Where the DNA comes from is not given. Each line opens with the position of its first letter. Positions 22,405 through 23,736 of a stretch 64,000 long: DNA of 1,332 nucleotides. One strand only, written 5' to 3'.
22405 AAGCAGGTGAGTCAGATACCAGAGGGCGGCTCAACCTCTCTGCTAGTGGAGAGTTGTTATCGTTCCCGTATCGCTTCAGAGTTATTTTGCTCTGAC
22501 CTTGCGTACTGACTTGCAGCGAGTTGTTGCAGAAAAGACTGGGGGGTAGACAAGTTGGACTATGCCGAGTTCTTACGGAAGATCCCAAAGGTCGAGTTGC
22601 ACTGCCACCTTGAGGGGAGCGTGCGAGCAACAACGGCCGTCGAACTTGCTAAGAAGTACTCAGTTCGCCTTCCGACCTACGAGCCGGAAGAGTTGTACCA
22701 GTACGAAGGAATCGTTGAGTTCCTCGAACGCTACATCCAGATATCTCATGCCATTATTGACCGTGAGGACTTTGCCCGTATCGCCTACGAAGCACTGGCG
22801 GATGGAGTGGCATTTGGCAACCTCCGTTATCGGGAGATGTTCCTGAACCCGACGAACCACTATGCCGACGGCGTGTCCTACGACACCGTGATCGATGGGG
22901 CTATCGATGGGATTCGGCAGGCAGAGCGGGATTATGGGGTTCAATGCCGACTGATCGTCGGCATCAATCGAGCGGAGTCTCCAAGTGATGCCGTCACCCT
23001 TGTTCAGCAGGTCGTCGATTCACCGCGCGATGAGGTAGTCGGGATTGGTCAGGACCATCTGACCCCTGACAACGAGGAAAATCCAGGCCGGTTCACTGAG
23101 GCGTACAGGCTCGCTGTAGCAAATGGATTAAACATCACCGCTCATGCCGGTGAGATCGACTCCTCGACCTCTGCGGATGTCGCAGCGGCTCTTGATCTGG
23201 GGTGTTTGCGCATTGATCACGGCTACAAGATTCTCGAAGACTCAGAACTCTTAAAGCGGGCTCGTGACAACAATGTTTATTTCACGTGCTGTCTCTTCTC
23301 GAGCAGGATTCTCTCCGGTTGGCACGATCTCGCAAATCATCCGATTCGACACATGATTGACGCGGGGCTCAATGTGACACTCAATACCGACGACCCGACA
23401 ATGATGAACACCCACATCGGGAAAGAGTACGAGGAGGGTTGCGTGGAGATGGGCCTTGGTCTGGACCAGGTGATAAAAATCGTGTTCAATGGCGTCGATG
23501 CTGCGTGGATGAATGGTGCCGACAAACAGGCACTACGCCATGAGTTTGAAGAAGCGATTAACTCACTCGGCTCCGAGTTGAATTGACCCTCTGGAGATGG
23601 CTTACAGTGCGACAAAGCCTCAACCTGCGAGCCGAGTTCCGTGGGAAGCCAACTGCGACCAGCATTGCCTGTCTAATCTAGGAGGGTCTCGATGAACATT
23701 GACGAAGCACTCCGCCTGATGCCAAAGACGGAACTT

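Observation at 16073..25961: Four adenosine/adenine-deaminase-family paralogs within 10 kb, three in tandem, all with non-canonical substrate-pocket motifs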

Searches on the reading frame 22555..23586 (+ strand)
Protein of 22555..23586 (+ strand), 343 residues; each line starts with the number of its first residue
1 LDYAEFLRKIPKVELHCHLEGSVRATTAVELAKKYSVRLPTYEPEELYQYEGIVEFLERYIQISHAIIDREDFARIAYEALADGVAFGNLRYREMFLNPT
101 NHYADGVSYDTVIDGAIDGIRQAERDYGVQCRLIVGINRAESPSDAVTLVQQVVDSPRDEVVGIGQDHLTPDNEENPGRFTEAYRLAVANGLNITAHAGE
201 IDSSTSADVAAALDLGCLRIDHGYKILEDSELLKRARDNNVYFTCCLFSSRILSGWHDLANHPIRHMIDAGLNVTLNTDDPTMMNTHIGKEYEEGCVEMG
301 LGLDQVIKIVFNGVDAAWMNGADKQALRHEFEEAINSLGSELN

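Call 7: search_protein_families(library=ncbifam, proteins=[window:22555-23586:+], max_evalue=0.001)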
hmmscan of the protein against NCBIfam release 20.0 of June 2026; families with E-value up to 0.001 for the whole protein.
window:22555-23586:+ (343 aa): 10 families
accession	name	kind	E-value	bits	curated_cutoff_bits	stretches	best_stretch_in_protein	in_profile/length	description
TIGR01430.1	aden_deam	equivalog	2e-79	267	216.55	1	11-327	2-319/323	adenosine deaminase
NF006850.0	PRK09358.1-6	equivalog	1.1e-61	208.5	419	1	4-335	2-331/334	adenosine deaminase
NF006848.0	PRK09358.1-3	equivalog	1.4e-55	188.9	426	1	9-331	3-323/325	adenosine deaminase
NF006846.0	PRK09358.1-1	equivalog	4.8e-48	163.9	459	1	8-331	4-330/333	adenosine deaminase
NF006854.0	PRK09358.3-1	equivalog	2.1e-42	145.4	530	1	2-332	6-335/344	adenosine deaminase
NF006847.0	PRK09358.1-2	equivalog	3.8e-38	131.3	412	1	6-330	9-351/364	adenosine deaminase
NF006849.0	PRK09358.1-5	equivalog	4.8e-38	131.1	494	1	7-335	9-341/350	adenosine deaminase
NF006856.0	PRK09358.3-3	equivalog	8.5e-17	61.2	510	1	147-292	149-289/316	adenosine deaminase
NF006859.0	PRK09358.3-6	equivalog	3.2e-11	43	549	1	5-282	5-268/299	adenosine deaminase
TIGR01431.1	adm_rel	subfamily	4.2e-10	39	315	1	185-332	312-468/479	adenosine deaminase-related growth factor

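Call 8: search_protein_families(library=pfam, proteins=[window:22555-23586:+], max_evalue=0.001)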
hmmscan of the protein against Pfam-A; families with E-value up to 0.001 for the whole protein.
window:22555-23586:+ (343 aa): 1 family
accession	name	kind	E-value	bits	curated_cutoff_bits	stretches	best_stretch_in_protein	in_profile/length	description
PF00962.28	A_deaminase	-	1.3e-66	225.4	27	1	11-332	1-328/330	Adenosine deaminase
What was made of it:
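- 22555..23586 (+): P2, ADA-family hydrolase of a rare type (GQDH..., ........, NTDDP). PF00962 E 1e-66 (call 8).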

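Call 40: find_homologous_proteins(query=window:22555-23586:+, max_evalue=1e-20)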
Query window:22555-23586:+ (343 aa): 4335 proteins with E <= 1e-20 among 8000 candidates; the best 120 are listed.
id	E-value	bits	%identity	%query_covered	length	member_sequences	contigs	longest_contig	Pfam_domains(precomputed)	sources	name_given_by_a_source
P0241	7.4e-230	780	100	100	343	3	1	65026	PF00962.29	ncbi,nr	ncbi:MAG: adenosine deaminase [Acidimicrobiales bacterium]|nr:adenosine deaminase [Acidimicrobiales 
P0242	1.3e-200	684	86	100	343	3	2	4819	PF00962.29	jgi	jgi:adenosine deaminase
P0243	1.7e-163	562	72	100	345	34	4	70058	PF00962.29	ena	-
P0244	1.6e-155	535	73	94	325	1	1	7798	PF00962.29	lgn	-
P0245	1.8e-148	512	66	99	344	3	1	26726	PF00962.29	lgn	-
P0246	1.3e-134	467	61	100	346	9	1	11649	PF00962.29,PF07969.18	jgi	jgi:adenosine deaminase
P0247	5.4e-130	451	58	100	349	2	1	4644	PF00962.29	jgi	jgi:adenosine deaminase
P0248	2.3e-128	446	58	100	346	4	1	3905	PF00962.29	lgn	-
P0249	4.3e-128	445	58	93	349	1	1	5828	PF00962.29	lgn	-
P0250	1.2e-127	444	57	100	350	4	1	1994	PF00962.29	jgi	jgi:adenosine deaminase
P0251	8.8e-127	441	56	100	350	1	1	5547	PF00962.29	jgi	jgi:adenosine deaminase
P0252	4.5e-126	439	59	100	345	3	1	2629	PF00962.29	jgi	jgi:adenosine deaminase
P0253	4.3e-125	435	56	100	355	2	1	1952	PF00962.29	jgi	jgi:adenosine deaminase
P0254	2.3e-113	397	51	100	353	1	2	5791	PF00962.29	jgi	jgi:adenosine deaminase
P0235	1.0e-111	391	52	100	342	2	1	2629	PF00962.29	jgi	jgi:adenosine deaminase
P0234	1.5e-110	388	54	100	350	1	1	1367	PF00962.29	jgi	jgi:adenosine deaminase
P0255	6.5e-108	379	52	99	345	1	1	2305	PF00962.29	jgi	jgi:adenosine deaminase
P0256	1.0e-107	378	51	100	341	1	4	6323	PF00962.29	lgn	-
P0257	2.1e-107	377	51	100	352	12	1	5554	PF00962.29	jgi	jgi:adenosine deaminase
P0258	3.8e-107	376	50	100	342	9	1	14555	PF00962.29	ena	-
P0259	1.3e-106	375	51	100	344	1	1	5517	PF00962.29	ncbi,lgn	ncbi:MAG: adenosine deaminase [Frankia sp.]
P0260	3.6e-106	373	50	100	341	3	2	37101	PF00962.29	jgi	-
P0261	6.8e-106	372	50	100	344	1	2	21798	PF00962.29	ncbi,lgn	-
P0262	8.5e-106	372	50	100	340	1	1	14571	PF00962.29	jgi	jgi:adenosine deaminase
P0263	9.3e-106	372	51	100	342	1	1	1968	PF00962.29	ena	-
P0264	9.9e-106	372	51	99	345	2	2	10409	PF00962.29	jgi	jgi:adenosine deaminase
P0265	1.9e-105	371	51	100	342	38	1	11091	PF00962.29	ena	-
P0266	2.0e-105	371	52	100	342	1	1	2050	PF00962.29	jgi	jgi:adenosine deaminase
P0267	2.4e-105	370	51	100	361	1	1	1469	PF00962.29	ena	-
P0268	2.4e-105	370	50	100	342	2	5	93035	PF00962.29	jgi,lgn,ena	-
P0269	3.8e-105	370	50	100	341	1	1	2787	PF00962.29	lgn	-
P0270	3.9e-105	370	51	100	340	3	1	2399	PF00962.29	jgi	jgi:adenosine deaminase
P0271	4.1e-105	370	49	100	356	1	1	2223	PF00962.29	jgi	jgi:adenosine deaminase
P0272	4.9e-105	369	51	100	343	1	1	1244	PF00962.29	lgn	-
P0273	5.5e-105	369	51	100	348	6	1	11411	PF00962.29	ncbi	-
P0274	6.1e-105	369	50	100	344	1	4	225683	PF00962.29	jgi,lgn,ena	jgi:adenosine deaminase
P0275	6.2e-105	369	49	100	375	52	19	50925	PF00962.29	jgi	jgi:adenosine deaminase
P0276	7.0e-105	369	50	100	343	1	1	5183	PF00962.29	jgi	jgi:adenosine deaminase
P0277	7.8e-105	369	49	100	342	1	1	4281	PF00962.29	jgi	jgi:adenosine deaminase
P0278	9.6e-105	368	51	100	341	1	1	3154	PF00962.29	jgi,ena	jgi:adenosine deaminase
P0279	1.3e-104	368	50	100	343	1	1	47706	PF00962.29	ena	-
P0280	1.4e-104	368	50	100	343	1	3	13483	PF00962.29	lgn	-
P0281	2.1e-104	367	49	100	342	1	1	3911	PF00962.29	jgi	jgi:adenosine deaminase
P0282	2.5e-104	367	50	100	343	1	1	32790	PF00962.29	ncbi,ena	-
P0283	2.9e-104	367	50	100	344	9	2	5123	PF00962.29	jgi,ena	-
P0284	8.9e-104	365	49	100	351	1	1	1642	PF00962.29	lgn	-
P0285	1.1e-103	365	48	100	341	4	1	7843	PF00962.29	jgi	-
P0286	1.2e-103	365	49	100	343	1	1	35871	PF00962.29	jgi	jgi:adenosine deaminase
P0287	2.2e-103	364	49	100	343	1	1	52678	PF00962.29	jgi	jgi:adenosine deaminase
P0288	3.9e-103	363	51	99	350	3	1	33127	PF00962.29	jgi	-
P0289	5.3e-103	363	50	99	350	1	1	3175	PF00962.29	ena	-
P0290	6.2e-103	362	50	99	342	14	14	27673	PF00962.29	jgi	jgi:adenosine deaminase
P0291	2.1e-102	361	48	99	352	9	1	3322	PF00962.29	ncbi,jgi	-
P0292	4.0e-102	360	49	100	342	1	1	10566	PF00962.29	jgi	jgi:adenosine deaminase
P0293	6.7e-102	359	49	100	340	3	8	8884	PF00962.29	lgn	-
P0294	8.4e-102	359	50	100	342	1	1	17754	PF00962.29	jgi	jgi:adenosine deaminase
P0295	8.8e-102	359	49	100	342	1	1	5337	PF00962.29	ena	-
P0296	9.8e-102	359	48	100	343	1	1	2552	PF00962.29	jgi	jgi:adenosine deaminase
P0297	2.1e-101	357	49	99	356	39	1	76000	PF00962.29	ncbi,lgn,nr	ncbi:MAG TPA: adenosine deaminase [Pseudonocardia sp.]|nr:adenosine deaminase [Pseudonocardia sp.]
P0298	2.5e-101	357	48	100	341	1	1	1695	PF00962.29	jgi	jgi:adenosine deaminase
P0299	3.8e-101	357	48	100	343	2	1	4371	PF00962.29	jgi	jgi:adenosine deaminase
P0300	3.9e-101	357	48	100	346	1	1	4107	PF00962.29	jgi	jgi:adenosine deaminase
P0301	4.2e-101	356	50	100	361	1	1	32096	PF00962.29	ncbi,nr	ncbi:MAG: adenosine deaminase [Actinomycetia bacterium]|nr:adenosine deaminase [Actinomycetes bacter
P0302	5.1e-101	356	50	97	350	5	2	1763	PF00962.29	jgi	-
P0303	6.3e-101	356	48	100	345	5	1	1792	PF00962.29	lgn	-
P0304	6.5e-101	356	48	100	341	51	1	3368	PF00962.29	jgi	jgi:adenosine deaminase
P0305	7.5e-101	356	49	100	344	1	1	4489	PF00962.29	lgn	-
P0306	9.2e-101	355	48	100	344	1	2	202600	PF00962.29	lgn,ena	-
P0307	1.2e-100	355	49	100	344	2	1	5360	PF00962.29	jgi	jgi:adenosine deaminase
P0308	2.4e-100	354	49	99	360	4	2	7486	PF00962.29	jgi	jgi:adenosine deaminase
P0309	3.6e-100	353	48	100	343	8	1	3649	PF00962.29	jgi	jgi:adenosine deaminase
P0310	4.1e-100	353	47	100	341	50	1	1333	PF00962.29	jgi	jgi:adenosine deaminase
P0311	4.4e-100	353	48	100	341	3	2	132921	PF00962.29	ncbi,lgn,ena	-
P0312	6.1e-100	353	48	99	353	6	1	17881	PF00962.29,PF07969.18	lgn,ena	-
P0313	7.3e-100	352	49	100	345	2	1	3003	PF00962.29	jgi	-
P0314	9.2e-100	352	47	100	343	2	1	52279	PF00962.29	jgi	jgi:adenosine deaminase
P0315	1.2e-99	352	48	100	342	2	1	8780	PF00962.29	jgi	jgi:adenosine deaminase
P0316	2.0e-99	351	48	100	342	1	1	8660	PF00962.29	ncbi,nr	ncbi:MAG TPA: adenosine deaminase [Acidimicrobiia bacterium]|nr:adenosine deaminase [Acidimicrobiia 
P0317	3.8e-99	350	47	100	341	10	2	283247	PF00962.29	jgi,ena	-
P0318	5.2e-99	350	47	100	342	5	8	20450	PF00962.29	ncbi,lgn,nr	ncbi:MAG TPA: adenosine deaminase [Gaiellaceae bacterium]|nr:adenosine deaminase [Gaiellaceae bacter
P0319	6.8e-99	349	49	99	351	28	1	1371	PF00962.29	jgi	jgi:adenosine deaminase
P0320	1.0e-98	349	48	100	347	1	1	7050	PF00962.29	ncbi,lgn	ncbi:MAG: adenosine deaminase [Acidimicrobiales bacterium]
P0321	1.4e-98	348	47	100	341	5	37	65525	PF00962.29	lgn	-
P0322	1.7e-98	348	47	100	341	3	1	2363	PF00962.29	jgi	jgi:adenosine deaminase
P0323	1.9e-98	348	48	100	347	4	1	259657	PF00962.29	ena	-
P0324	2.1e-98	348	47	100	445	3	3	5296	PF00962.29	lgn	-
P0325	2.9e-98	347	47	100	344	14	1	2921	PF00962.29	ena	-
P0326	5.0e-98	346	46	100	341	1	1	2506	PF00962.29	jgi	jgi:adenosine deaminase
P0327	6.0e-98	346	47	100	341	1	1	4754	PF00962.29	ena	-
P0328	6.3e-98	346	48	100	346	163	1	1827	PF00962.29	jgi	jgi:adenosine deaminase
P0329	7.1e-98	346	50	100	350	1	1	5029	PF00962.29,PF19326.6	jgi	jgi:adenosine deaminase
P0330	1.1e-97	345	48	100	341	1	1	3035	PF00962.29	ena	-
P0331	1.2e-97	345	49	100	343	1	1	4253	PF00962.29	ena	-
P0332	2.0e-97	344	48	100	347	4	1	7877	PF00962.29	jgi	jgi:adenosine deaminase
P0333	2.4e-97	344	48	100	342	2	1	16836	PF00962.29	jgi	jgi:adenosine deaminase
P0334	3.2e-97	344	49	99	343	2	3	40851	PF00962.29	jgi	-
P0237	3.2e-97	344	48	100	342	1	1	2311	PF00962.29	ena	-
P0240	3.5e-97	344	48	100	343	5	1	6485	PF00962.29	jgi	jgi:adenosine deaminase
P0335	5.8e-97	343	48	100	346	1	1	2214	PF00962.29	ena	-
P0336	7.1e-97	343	47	100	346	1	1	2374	PF00962.29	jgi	jgi:adenosine deaminase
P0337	8.6e-97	342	47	100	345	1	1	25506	PF00962.29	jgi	jgi:adenosine deaminase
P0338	1.3e-96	342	46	100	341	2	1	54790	PF00962.29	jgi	jgi:adenosine deaminase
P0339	2.3e-96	341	48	100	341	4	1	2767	PF00962.29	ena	-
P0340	2.8e-96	341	46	100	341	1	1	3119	PF00962.29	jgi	jgi:adenosine deaminase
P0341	3.1e-96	340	48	99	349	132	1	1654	PF00962.29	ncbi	-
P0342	3.9e-96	340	44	100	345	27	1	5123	PF00962.29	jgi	-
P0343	4.1e-96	340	46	100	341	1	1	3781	PF00962.29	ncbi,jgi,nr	ncbi:MAG: hypothetical protein QOG50_446 [Actinomycetota bacterium]|jgi:adenosine deaminase|nr:hypot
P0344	4.6e-96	340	47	100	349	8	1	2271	PF00962.29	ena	-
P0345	5.0e-96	340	46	100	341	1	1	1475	PF00962.29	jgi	jgi:adenosine deaminase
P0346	5.5e-96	340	48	100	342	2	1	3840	PF00962.29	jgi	jgi:adenosine deaminase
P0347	6.2e-96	339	47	100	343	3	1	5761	PF00962.29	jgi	jgi:adenosine deaminase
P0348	6.9e-96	339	47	100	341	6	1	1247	PF00962.29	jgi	-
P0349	7.3e-96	339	47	100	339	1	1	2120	PF00962.29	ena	-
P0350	9.4e-96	339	48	100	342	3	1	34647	PF00962.29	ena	-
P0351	9.7e-96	339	46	100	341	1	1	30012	PF00962.29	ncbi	-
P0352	1.1e-95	339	46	100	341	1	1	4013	PF00962.29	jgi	jgi:adenosine deaminase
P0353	1.1e-95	339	46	100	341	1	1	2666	PF00962.29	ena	-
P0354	1.2e-95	339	46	100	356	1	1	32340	PF00962.29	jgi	jgi:adenosine deaminase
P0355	1.3e-95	338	47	100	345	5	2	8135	PF00962.29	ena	-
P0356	2.0e-95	338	48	100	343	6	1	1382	PF00962.29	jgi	-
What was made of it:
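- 22555..23586 (+): Only about 14 database clusters are at least 55% identical (call 40).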

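Call 82: find_encoding_contigs(protein=P0243, flank=9000, max_places=2)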
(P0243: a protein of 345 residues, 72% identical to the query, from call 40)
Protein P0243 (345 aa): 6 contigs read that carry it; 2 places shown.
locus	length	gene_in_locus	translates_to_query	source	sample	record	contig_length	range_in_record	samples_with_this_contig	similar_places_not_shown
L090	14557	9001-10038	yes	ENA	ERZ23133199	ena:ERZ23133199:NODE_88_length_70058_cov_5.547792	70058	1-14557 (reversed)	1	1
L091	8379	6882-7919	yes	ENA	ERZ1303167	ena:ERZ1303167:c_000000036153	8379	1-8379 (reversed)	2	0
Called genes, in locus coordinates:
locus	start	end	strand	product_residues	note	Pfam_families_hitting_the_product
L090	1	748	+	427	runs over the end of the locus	PF06545:AllG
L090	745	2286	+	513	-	PF01425:Amidase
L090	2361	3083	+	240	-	PF01177:Asp_Glu_race, PF17645:Amdase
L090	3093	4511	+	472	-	PF01979:Amidohydro_1, PF07969:Amidohydro_3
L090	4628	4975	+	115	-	-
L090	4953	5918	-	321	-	PF00126:HTH_1, PF03466:LysR_substrate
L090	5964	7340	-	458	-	PF01979:Amidohydro_1, PF07969:Amidohydro_3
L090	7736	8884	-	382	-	PF07690:MFS_1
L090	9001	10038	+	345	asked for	PF00962:A_deaminase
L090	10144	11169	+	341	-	PF00962:A_deaminase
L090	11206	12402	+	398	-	PF02608:Bmp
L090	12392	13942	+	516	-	PF00005:ABC_tran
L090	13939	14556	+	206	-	?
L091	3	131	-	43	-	?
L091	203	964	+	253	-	PF01177:Asp_Glu_race, PF17645:Amdase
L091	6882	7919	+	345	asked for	PF00962:A_deaminase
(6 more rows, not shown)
